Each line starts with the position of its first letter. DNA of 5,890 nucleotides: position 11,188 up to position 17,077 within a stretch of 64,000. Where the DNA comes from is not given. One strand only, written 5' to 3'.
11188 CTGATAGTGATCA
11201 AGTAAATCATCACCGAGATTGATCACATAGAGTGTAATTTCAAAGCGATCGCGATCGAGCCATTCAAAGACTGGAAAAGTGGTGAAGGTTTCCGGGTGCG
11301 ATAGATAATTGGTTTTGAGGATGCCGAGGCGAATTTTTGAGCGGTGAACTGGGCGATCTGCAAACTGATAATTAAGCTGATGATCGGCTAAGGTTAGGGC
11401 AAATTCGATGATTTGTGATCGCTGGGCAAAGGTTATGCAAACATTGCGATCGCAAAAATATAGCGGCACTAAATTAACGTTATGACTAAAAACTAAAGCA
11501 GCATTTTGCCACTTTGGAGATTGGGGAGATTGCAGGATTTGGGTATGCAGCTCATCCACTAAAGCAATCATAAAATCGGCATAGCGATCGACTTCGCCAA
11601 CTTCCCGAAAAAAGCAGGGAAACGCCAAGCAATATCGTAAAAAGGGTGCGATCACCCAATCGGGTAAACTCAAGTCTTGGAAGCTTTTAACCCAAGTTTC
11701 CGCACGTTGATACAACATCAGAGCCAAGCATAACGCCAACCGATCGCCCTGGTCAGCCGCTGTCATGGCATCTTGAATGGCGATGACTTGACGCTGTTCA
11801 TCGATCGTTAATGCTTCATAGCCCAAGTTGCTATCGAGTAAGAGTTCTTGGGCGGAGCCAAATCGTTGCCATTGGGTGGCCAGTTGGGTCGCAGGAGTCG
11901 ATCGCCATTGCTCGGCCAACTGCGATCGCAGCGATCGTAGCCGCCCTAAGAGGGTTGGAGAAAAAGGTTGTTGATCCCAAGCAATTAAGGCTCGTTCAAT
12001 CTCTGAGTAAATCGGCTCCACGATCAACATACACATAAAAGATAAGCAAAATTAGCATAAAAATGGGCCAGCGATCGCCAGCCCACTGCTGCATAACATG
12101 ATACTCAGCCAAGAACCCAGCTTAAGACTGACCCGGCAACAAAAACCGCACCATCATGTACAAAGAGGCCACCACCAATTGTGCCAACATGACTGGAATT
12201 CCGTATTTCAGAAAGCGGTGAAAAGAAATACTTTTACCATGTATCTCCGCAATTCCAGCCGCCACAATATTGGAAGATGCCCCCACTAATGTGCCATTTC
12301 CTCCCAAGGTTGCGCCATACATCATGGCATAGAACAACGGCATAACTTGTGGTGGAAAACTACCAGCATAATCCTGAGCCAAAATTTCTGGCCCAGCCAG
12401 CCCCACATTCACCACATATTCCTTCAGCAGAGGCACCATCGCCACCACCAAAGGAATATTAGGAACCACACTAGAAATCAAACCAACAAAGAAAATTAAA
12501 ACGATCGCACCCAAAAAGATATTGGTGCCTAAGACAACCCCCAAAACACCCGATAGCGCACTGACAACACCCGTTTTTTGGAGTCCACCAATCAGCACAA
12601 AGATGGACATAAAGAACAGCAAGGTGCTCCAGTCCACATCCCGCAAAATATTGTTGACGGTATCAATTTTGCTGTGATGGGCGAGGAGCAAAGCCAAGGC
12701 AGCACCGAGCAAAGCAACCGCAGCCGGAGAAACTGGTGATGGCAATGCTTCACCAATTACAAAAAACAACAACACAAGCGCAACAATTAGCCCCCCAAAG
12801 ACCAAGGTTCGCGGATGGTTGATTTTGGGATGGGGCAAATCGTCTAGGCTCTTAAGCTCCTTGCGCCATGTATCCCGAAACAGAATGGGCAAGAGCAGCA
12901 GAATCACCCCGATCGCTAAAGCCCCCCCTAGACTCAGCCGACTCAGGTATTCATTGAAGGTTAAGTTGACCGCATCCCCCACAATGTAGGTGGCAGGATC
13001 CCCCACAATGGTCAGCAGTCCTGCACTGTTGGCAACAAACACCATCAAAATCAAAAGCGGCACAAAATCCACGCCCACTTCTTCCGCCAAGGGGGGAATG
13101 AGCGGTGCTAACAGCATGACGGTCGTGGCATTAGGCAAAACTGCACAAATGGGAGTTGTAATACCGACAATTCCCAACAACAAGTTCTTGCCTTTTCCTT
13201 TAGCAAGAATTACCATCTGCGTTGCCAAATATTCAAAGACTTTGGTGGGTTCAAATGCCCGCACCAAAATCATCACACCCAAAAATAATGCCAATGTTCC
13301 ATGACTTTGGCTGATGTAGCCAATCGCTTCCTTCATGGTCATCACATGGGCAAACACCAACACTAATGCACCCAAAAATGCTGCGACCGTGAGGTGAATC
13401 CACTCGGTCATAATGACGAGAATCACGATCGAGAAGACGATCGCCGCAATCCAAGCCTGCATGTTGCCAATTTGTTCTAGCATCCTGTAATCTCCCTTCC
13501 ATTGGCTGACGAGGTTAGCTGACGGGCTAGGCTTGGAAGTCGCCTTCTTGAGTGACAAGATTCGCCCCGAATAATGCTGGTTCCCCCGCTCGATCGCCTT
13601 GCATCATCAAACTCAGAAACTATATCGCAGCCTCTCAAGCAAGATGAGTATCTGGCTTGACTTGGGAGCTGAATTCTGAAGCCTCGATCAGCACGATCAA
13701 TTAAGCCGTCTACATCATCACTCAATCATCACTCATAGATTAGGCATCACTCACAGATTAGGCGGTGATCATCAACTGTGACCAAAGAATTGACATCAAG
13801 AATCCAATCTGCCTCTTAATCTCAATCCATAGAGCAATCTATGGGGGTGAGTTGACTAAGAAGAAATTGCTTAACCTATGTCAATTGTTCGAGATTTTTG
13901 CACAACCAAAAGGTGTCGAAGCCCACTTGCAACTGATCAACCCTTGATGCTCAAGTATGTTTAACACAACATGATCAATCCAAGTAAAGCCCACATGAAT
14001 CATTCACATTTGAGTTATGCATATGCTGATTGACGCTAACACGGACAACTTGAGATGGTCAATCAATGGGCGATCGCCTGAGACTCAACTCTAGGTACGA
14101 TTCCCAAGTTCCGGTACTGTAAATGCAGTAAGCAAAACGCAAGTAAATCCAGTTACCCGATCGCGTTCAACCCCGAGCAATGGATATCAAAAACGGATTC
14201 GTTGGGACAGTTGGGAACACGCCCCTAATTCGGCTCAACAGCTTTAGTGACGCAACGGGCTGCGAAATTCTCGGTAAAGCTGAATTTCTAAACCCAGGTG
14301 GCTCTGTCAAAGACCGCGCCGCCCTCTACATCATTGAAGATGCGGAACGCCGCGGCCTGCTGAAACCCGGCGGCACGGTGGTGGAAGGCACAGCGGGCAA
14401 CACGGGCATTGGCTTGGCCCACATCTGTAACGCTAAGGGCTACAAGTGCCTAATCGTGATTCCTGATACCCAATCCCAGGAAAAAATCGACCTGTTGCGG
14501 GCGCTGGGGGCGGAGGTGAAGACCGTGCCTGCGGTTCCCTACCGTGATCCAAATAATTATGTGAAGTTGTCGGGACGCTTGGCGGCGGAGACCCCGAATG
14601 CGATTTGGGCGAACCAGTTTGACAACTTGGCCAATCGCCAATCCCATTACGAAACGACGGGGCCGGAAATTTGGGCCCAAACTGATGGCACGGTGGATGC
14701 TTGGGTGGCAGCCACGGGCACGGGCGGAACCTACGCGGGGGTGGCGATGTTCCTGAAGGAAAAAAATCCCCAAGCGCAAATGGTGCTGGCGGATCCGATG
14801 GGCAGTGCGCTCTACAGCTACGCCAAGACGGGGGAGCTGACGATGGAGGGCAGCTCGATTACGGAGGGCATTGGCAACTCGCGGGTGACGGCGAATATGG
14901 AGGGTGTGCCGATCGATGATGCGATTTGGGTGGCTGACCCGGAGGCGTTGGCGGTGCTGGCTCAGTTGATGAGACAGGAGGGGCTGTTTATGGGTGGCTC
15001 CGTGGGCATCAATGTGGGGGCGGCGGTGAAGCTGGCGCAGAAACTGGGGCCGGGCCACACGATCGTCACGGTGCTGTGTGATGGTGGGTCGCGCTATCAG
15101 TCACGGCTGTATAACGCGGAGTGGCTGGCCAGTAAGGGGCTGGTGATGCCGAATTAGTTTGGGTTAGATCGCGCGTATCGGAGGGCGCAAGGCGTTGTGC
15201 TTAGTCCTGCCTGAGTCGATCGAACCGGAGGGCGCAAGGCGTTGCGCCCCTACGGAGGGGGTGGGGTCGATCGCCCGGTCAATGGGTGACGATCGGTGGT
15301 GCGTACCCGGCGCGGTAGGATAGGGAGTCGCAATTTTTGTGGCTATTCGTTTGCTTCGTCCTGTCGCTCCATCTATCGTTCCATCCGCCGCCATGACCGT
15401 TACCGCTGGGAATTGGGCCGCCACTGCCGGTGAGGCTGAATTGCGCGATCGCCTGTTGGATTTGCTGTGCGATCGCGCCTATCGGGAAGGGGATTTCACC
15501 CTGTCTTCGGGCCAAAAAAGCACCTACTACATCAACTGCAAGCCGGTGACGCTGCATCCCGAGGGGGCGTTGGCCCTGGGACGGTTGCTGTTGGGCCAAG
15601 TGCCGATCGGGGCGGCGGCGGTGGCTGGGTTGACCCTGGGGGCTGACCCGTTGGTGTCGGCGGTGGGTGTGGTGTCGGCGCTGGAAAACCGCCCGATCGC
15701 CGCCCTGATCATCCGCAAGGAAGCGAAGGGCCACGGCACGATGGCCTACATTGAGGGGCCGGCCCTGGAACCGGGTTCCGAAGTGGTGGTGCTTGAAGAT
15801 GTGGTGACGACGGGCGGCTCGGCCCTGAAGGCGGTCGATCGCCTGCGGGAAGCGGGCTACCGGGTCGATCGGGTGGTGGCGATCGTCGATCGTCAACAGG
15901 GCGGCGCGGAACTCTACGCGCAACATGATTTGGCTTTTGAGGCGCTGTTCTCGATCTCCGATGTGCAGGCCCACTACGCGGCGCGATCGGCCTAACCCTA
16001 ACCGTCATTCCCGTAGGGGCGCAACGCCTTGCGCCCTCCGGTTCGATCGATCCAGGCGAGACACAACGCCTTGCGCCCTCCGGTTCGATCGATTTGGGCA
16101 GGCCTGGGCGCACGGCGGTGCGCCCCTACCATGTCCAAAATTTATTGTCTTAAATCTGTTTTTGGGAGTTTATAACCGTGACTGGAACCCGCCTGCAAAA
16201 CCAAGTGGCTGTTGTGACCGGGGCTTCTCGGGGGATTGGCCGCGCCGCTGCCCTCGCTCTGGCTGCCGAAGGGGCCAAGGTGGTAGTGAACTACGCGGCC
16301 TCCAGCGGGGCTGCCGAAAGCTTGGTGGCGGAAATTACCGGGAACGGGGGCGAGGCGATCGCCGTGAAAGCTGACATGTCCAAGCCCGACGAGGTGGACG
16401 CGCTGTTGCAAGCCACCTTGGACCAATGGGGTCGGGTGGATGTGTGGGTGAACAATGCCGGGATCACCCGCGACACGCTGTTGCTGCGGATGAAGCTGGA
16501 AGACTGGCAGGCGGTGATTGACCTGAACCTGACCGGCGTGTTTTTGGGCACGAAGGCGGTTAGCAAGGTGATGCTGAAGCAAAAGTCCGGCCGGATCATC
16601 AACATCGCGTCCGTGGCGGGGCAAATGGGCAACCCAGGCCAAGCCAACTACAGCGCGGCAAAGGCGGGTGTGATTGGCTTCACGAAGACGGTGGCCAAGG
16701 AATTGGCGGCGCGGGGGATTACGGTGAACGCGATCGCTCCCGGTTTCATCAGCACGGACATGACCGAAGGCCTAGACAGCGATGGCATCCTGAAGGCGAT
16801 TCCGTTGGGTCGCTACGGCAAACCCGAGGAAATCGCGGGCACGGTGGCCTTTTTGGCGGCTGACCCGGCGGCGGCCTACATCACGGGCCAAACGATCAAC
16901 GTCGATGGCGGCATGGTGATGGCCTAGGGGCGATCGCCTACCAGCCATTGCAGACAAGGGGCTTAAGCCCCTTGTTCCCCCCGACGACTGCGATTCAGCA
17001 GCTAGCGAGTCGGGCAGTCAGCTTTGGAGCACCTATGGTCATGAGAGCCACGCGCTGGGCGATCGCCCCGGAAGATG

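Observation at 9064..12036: Candidate cytoplasmic protein N-glycosylation operon (ngt-agt-like GT41 + GT4) in a cyanobacterium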

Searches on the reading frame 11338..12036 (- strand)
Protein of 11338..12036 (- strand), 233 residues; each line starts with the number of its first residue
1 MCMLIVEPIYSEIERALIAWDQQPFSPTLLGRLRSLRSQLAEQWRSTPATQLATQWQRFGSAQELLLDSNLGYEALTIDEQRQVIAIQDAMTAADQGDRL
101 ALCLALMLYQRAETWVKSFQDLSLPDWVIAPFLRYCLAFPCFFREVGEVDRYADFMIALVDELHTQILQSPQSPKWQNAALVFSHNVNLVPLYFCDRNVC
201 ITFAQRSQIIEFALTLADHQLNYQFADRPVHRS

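Call 59: search_protein_families(library=pfam, proteins=[window:11338-12036:-], max_evalue=10)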
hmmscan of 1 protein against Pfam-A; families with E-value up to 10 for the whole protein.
seq(233 aa): 0 families

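Call 74: predict_structure(alignment_id=A3)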
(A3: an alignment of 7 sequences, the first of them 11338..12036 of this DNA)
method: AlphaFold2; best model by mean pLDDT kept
length: 233 residues; sequences in the alignment: 7
mean_pLDDT: 82.2   pTM: 0.76
mean pLDDT of the five models: 82.2, 82.3, 81.3, 79.1, 70.6
residues with pLDDT >= 90: 85; 70-90: 108; 50-70: 33; < 50: 7
segments of 3 or more residues with pLDDT < 50: 1-5
pLDDT, mean of each block of 10 residues (from residue 1): 58 93 90 95 92 90 86 86 91 83 90 68 83 80 71 82 92 91 81 57 86 87 67 52
secondary structure, 60 per line:
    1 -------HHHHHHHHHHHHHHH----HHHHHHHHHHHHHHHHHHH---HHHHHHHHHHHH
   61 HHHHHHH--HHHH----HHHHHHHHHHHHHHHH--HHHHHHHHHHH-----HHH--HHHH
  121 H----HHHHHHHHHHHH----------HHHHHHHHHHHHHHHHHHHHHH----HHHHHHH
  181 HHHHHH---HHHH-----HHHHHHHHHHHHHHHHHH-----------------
elements in order: H8-22 H27-45 H49-67 H70-73 H78-93 H96-106 H117-121 H126-137 H148-169 H174-186 H190-193 H199-216

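Call 80: fold_search(model_id=the predicted structure, library=pdb)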
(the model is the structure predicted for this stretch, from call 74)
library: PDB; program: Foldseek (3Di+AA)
matches with E <= 10: 447; with E <= 0.001: 0
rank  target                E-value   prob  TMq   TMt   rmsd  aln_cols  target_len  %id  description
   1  5cwb                  1.1e-01  0.69  0.27  0.30  13.1       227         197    8  Crystal structure of de novo designed helical repeat protein DHR4 (released 2015-12-16)
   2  8g9j                  2.1e-01  0.54  0.25  0.28  13.0       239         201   12  Geometrically programmable nanomaterial construction using regularized protein building blocks (released 2024-03-13)
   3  8p1h_B                2.1e-01  0.33  0.22  0.21  16.9       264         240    7  Crystal structure of the chimera of human 14-3-3 zeta and phosphorylated cytoplasmic loop fragment of the alpha7 acety (released 2023-10-18)
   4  2v7d_C                2.2e-01  0.41  0.27  0.28  15.8       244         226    9  14-3-3 protein zeta in complex with Thr758 phosphorylated integrin beta2 peptide (released 2008-06-24)
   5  5iqp_B                2.3e-01  0.23  0.21  0.22  17.4       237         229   11  14-3-3 PROTEIN TAU ISOFORM (released 2016-03-23)
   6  6bqt_H                2.7e-01  0.54  0.30  0.31  13.9       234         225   12  Complex of 14-3-3 theta with an IRSp53 peptide doubly-phosphorylated at T340 and T360 (released 2018-12-05)
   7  8fit_A                2.7e-01  0.28  0.22  0.22  14.9       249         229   13  Multi-state design of two-state switchable hinge proteins (released 2023-08-16)
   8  6kzh_A                2.8e-01  0.57  0.32  0.32  14.5       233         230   12  14-3-3 protein in Complex with CIC S173 phosphorylated peptide (released 2020-09-30)
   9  6zbt_B                2.9e-01  0.23  0.22  0.22  18.7       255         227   10  Structure of 14-3-3 gamma in complex with Nedd4-2 14-3-3 binding motif Ser342 (released 2021-07-21)
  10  6siq_A                2.9e-01  0.21  0.18  0.19  16.9       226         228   10  Fragment AZ-012 binding at the p53pT387/14-3-3 sigma interface (released 2020-06-17)
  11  5d2d_A                3.1e-01  0.20  0.21  0.21  17.4       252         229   11  Crystal structure of human 14-3-3 zeta in complex with CFTR R-domain peptide pS753-pS768 (released 2016-03-16)
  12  6twz_C                3.2e-01  0.15  0.17  0.18  16.7       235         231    9  14-3-3 sigma complexed with a phosphorylated 16E6 peptide (released 2020-05-06)
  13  2fv2_A                3.4e-01  0.35  0.26  0.23  14.7       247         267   12  Crystal Structure Analysis of human Rcd-1 conserved region (released 2007-01-09)
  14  5ok9_F                3.5e-01  0.16  0.19  0.18  18.1       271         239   14  CH1 chimera of human 14-3-3 sigma with the HSPB6 phosphopeptide in a conformation with swapped phosphopeptides (released 2017-10-11)
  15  6t80_D                3.7e-01  0.16  0.19  0.19  16.0       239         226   12  Human 14-3-3 sigma fused to the AANAT peptide including phosphoserine-205 (released 2020-11-18)
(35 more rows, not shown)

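Call 97: search_protein_representatives(alignment_id=A3)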
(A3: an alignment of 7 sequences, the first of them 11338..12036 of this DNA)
Query: 7 sequences, 230 profile positions. Proteins with E-value up to 0.001 (for the whole library): 511; up to 1e-10: 331; up to 1e-30: 91. The best 150 are listed.
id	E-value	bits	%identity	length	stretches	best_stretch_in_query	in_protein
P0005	1.7e-119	413.8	-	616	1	2-230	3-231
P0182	8.7e-97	339.4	-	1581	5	11-229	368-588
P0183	6.1e-88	310.5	-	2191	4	12-230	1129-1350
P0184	8.1e-84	297.0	-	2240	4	9-230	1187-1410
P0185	1.5e-81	289.6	-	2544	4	32-229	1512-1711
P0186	1.2e-77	276.9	-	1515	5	14-229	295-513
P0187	4.4e-75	268.4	-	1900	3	10-229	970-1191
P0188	9.1e-74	264.1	-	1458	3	8-229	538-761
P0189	1.8e-73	263.2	-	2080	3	5-229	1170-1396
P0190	6.8e-73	261.3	-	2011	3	6-229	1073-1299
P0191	2.3e-71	256.3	-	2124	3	4-230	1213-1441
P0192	2.1e-69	249.9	-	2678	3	14-229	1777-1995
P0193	2.4e-66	239.9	-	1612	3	3-229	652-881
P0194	3.1e-65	236.2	-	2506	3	7-230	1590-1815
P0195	5.0e-65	235.5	-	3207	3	8-230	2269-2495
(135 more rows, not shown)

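Call 98: search_protein_families(library=pfam, proteins=[P0182, P0183, P0185, P0195], max_evalue=0.00001)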
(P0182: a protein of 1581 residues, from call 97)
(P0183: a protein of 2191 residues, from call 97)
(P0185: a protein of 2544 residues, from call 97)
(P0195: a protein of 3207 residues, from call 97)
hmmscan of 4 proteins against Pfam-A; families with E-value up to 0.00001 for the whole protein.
P0182 (1581 aa): 3 families
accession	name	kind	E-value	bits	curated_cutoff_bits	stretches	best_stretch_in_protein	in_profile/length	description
PF13844.12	Glyco_transf_41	-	2.9e-26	92.3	25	1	752-944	358-538/543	Glycosyl transferase family 41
PF13692.12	Glyco_trans_1_4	-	5.8e-18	65.9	27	1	192-316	10-139/142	Glycosyl transferases group 1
PF00534.26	Glycos_transf_1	-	3.6e-16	59.6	26.4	1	177-326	8-166/172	Glycosyl transferases group 1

P0183 (2191 aa): 8 families
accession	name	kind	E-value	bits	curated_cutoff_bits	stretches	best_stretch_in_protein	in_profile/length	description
PF13844.12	Glyco_transf_41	-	1.2e-27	96.8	25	1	1513-1709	355-540/543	Glycosyl transferase family 41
PF00534.26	Glycos_transf_1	-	9.6e-20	71.3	26.4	1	950-1085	24-168/172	Glycosyl transferases group 1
PF13692.12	Glyco_trans_1_4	-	6e-18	65.9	27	1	939-1073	2-139/142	Glycosyl transferases group 1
PF00535.33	Glycos_transf_2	-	3.5e-16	60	23.3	1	438-567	1-123/168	Glycosyl transferase family 2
PF13439.12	Glyco_transf_4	-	2.2e-09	38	28.5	1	769-917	2-168/170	Glycosyltransferase Family 4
PF20706.3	GT4-conflict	-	1.5e-06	27.9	26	1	992-1049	261-318/385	Family 4 Glycosyltransferase in conflict systems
PF13641.12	Glyco_tranf_2_3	-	1.8e-06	28.6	27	1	437-630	3-195/230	Glycosyltransferase like family 2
PF13524.12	Glyco_trans_1_2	-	4.5e-06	27.1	25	0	965-1091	8-130/144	Glycosyl transferase-like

P0185 (2544 aa): 6 families
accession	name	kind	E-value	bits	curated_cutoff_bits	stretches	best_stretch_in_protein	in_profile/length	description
PF13844.12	Glyco_transf_41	-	5.5e-30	104.6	25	1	1873-2071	353-540/543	Glycosyl transferase family 41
PF00535.33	Glycos_transf_2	-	2.7e-27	96.2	23.3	1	1180-1320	1-136/168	Glycosyl transferase family 2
PF13692.12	Glyco_trans_1_4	-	3e-23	83.1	27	1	952-1085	2-138/142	Glycosyl transferases group 1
PF00534.26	Glycos_transf_1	-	8.7e-23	81.2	26.4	1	950-1086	14-155/172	Glycosyl transferases group 1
PF05050.19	Methyltransf_21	-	1.4e-21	77.8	22.7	1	249-422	1-172/173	Methyltransferase FkbM domain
PF13641.12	Glyco_tranf_2_3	-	4.3e-10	40.4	27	1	1179-1373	3-197/230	Glycosyltransferase like family 2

P0195 (3207 aa): 16 families
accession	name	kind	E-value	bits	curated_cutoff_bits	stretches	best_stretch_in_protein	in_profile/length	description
PF00535.33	Glycos_transf_2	-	1.5e-44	152.3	23.3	2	774-878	1-108/168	Glycosyl transferase family 2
PF00534.26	Glycos_transf_1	-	1.1e-33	116.7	26.4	2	2054-2198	7-156/172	Glycosyl transferases group 1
PF13844.12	Glyco_transf_41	-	3e-31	108.7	25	2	2662-2857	359-543/543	Glycosyl transferase family 41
PF13692.12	Glyco_trans_1_4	-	1.2e-30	107.1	27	2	2063-2197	2-139/142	Glycosyl transferases group 1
PF08241.18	Methyltransf_11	-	2.3e-30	105.5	21.2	2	1357-1455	1-94/95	Methyltransferase domain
PF13649.12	Methyltransf_25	-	5.1e-26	91.6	27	1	1356-1452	1-97/97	Methyltransferase domain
PF13489.12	Methyltransf_23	-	4.5e-24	85.5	27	1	1350-1505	20-164/164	Methyltransferase domain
PF08242.18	Methyltransf_12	-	6e-23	81.8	30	1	1357-1454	1-98/98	Methyltransferase domain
PF13847.12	Methyltransf_31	-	1.9e-18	67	27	1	1352-1498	3-144/145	Methyltransferase domain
PF13641.12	Glyco_tranf_2_3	-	1.3e-16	61.8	27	2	1554-1745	3-194/230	Glycosyltransferase like family 2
PF01209.24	Ubie_methyltran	-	9.6e-12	45.2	20.1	1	1339-1455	34-150/233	ubiE/COQ5 methyltransferase family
PF02353.26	CMAS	-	3.1e-11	43.6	27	1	1334-1512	44-222/273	Mycolic acid cyclopropane synthetase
PF13524.12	Glyco_trans_1_2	-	8.9e-11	42.4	25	0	273-347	68-142/144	Glycosyl transferase-like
PF05891.18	Methyltransf_PK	-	2.1e-08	34.4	27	1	1355-1504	58-198/218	AdoMet dependent proline di-methyltransferase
PF10111.15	Glyco_tranf_2_2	-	4.2e-08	33.4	27.3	0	784-868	13-101/276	Glycosyltransferase like family 2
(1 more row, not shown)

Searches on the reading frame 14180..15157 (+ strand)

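Call 18: search_protein_families(library=pfam, proteins=[window:14180-15157:+], max_evalue=0.001)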
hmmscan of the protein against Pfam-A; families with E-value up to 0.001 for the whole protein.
window:14180-15157:+ (325 aa): 1 family
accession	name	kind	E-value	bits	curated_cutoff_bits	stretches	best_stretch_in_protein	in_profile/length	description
PF00291.31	PALP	-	5.1e-75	253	35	1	10-301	4-295/295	Pyridoxal-phosphate dependent enzyme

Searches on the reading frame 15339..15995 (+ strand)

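Call 18: search_protein_families(library=pfam, proteins=[window:15339-15995:+], max_evalue=0.001)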
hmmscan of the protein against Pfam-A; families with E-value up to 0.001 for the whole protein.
window:15339-15995:+ (218 aa): 2 families
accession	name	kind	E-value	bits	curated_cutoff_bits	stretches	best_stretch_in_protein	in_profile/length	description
PF00156.33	Pribosyltran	-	2.1e-06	27.6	26.3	1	133-193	69-134/158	Phosphoribosyl transferase domain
PF14681.12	UPRTase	-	3e-06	27.3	27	1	114-196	87-172/206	Uracil phosphoribosyltransferase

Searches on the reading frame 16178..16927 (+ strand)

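Call 18: search_protein_families(library=pfam, proteins=[window:16178-16927:+], max_evalue=0.001)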
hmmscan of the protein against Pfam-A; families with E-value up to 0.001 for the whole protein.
window:16178-16927:+ (249 aa): 3 families
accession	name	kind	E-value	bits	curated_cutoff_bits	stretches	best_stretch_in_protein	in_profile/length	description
PF13561.12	adh_short_C2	-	1.1e-66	225.2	27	1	15-246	1-235/236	Enoyl-(Acyl carrier protein) reductase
PF00106.31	adh_short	-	1.4e-66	224.1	26.6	1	9-200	1-191/195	short chain dehydrogenase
PF08659.16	KR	-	6.4e-21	75.5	22.6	1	12-187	4-174/180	KR domain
